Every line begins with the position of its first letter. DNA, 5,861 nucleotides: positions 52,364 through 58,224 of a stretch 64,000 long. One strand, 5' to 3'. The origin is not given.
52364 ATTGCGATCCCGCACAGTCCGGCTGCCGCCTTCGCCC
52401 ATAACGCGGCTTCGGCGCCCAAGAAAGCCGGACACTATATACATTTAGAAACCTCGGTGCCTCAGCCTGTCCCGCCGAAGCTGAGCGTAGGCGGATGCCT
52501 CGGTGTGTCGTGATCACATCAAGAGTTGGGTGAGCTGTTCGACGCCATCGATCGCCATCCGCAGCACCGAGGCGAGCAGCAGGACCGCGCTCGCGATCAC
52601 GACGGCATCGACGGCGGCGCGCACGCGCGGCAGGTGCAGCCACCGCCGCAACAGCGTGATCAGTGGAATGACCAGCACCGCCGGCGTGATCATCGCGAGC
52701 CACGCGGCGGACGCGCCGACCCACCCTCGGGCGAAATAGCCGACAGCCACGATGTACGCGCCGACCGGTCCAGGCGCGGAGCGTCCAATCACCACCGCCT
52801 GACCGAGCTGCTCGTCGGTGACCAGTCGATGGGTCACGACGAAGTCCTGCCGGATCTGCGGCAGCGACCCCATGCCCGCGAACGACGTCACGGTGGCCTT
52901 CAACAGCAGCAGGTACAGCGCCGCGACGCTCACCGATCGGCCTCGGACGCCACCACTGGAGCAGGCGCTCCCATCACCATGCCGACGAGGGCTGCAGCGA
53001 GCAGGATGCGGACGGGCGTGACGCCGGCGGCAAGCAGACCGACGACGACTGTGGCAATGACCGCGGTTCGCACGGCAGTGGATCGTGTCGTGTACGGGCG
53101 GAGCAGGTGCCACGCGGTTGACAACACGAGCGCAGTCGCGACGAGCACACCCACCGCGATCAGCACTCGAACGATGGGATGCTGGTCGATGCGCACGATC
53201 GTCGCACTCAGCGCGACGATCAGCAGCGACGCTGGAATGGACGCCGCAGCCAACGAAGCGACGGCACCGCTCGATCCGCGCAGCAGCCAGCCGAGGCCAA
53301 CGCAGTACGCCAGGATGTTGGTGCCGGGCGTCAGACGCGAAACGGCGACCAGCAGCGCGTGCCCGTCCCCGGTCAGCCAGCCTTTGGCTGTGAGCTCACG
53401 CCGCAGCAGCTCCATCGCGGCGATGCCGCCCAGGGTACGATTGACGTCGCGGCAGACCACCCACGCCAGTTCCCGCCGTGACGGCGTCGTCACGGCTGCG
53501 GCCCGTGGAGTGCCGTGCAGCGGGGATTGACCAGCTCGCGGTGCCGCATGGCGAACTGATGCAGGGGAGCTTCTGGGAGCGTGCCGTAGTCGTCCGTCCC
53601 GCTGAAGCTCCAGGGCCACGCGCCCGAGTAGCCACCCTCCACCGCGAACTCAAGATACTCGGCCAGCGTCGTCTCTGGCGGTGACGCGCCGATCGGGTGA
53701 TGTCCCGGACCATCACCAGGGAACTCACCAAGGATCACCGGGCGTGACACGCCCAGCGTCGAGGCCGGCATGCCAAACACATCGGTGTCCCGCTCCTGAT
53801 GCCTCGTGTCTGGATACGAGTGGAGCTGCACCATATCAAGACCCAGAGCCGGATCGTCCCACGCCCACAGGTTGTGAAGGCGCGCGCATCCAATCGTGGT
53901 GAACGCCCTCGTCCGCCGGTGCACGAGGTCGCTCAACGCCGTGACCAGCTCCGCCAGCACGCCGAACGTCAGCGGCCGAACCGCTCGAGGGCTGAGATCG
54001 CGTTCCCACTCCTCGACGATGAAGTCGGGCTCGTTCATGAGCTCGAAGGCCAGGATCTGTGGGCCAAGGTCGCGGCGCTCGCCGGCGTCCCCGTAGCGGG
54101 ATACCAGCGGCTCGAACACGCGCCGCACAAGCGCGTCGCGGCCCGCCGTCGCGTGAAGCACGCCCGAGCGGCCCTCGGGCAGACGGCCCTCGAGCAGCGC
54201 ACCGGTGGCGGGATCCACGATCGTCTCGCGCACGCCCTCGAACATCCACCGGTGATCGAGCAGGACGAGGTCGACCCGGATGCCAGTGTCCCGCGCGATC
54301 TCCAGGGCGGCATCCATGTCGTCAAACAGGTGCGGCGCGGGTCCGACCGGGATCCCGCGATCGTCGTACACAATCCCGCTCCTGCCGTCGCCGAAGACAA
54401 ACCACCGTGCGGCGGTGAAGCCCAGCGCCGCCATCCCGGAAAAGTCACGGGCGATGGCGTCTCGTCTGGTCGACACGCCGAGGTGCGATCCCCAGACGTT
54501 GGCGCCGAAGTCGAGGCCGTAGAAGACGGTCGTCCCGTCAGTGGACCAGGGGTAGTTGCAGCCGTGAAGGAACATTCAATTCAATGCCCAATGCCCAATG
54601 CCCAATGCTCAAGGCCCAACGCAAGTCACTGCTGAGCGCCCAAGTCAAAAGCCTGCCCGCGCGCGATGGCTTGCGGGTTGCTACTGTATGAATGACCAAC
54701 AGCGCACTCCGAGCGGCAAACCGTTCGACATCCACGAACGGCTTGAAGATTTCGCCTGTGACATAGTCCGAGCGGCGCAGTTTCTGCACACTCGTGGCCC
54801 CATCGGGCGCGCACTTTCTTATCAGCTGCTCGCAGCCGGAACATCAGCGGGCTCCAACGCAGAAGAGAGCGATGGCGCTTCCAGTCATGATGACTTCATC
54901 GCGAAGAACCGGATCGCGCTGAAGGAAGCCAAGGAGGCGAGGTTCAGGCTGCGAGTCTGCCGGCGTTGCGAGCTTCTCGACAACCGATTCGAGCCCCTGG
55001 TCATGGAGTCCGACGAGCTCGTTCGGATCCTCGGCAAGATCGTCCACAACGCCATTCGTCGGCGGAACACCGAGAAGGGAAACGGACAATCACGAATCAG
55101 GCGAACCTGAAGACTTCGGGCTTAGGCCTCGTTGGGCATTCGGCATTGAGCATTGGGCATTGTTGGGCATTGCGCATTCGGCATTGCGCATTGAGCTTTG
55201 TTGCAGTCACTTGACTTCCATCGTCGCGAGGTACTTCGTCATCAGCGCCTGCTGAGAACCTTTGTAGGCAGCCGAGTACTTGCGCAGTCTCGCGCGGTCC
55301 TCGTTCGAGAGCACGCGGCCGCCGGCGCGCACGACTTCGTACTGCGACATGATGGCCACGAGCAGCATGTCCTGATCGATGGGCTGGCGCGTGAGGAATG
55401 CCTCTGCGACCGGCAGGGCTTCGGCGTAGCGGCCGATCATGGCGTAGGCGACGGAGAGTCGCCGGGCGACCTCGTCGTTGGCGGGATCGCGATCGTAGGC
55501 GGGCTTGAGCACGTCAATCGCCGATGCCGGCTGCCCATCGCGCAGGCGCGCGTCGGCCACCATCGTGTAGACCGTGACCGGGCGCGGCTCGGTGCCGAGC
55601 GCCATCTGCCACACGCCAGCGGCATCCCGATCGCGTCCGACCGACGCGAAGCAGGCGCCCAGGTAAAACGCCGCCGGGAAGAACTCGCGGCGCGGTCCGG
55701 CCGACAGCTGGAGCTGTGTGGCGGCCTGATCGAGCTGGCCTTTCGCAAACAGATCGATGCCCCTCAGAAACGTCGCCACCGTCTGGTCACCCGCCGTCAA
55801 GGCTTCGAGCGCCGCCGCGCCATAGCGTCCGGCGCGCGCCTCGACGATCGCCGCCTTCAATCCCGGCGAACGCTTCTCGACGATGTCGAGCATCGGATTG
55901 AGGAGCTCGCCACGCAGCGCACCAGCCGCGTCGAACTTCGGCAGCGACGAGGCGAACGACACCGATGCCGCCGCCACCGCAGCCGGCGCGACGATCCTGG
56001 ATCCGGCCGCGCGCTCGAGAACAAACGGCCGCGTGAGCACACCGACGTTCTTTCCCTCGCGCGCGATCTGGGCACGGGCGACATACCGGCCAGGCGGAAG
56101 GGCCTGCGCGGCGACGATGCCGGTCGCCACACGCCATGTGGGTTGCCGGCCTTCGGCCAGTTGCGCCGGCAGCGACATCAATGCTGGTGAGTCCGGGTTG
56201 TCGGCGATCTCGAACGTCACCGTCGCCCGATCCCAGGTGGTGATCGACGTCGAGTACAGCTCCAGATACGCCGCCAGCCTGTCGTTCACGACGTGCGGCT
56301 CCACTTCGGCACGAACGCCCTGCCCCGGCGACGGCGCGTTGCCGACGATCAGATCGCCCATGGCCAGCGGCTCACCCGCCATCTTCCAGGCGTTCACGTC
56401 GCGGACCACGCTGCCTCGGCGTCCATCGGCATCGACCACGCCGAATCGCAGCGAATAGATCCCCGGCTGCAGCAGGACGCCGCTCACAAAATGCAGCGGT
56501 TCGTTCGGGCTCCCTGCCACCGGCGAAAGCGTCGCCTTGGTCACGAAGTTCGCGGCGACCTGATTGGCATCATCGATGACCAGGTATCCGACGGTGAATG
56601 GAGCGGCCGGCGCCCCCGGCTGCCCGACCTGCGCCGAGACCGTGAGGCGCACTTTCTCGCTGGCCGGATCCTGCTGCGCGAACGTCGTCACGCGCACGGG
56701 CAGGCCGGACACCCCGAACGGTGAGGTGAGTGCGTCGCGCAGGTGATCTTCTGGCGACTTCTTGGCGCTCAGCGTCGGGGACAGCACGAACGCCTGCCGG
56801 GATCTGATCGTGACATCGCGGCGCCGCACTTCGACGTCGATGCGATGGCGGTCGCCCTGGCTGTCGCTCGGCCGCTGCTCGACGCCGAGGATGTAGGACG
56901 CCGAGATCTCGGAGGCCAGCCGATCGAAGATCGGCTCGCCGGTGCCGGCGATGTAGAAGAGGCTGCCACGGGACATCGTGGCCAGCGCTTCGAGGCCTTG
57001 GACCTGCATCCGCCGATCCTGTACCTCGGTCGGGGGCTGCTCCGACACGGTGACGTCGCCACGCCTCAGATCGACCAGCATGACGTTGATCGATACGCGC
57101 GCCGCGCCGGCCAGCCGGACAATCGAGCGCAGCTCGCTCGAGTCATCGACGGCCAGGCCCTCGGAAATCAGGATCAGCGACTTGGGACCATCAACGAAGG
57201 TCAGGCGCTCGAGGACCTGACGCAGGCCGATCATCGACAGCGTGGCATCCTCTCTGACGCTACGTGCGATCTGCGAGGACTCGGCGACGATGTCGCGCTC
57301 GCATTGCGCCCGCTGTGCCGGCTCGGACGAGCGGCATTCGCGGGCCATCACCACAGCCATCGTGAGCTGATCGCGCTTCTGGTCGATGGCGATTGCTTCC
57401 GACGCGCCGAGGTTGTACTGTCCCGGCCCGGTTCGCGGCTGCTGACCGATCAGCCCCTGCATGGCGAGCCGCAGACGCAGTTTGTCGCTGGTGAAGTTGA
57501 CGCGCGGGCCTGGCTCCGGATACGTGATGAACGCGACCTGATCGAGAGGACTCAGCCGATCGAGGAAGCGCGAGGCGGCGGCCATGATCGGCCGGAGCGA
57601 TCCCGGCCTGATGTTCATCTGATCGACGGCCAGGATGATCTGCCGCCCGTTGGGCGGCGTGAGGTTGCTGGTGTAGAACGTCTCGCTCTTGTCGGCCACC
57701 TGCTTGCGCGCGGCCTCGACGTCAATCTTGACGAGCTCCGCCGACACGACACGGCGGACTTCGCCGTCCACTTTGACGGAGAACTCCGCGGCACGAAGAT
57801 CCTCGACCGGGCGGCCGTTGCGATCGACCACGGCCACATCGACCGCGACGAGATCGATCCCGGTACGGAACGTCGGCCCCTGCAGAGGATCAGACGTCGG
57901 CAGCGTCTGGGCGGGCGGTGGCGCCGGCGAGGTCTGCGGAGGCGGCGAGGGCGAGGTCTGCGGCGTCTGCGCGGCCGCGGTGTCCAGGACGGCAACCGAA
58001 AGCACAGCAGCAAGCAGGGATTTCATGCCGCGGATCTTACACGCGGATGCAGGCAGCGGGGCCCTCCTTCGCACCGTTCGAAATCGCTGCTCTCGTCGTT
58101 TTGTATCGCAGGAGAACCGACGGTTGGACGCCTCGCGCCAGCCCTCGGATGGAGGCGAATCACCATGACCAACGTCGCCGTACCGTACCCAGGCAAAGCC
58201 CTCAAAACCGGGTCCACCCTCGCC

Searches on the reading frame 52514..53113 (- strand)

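Call 62: search_protein_families(library=pfam, proteins=[window:52514-53113:-], max_evalue=0.0001)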
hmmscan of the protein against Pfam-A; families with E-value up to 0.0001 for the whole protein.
window:52514-53113:- (199 aa): 1 family
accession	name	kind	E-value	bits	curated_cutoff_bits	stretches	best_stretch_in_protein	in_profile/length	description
PF02417.20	Chromate_transp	-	7e-19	68.9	28.6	1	66-193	3-133/166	Chromate transporter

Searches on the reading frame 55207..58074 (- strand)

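Call 62: search_protein_families(library=pfam, proteins=[window:55207-58074:-], max_evalue=0.0001)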
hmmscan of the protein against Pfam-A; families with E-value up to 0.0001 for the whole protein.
window:55207-58074:- (955 aa): 3 families
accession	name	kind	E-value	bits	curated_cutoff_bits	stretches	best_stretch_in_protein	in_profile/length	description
PF14559.12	TPR_19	-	4.7e-07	30.5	25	1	844-887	2-45/68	Tetratricopeptide repeat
PF13432.12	TPR_16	-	5e-06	27.3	32.7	1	840-898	4-62/65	Tetratricopeptide repeat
PF13428.12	TPR_14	-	3.9e-05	24.4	23.5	0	836-873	4-41/44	Tetratricopeptide repeat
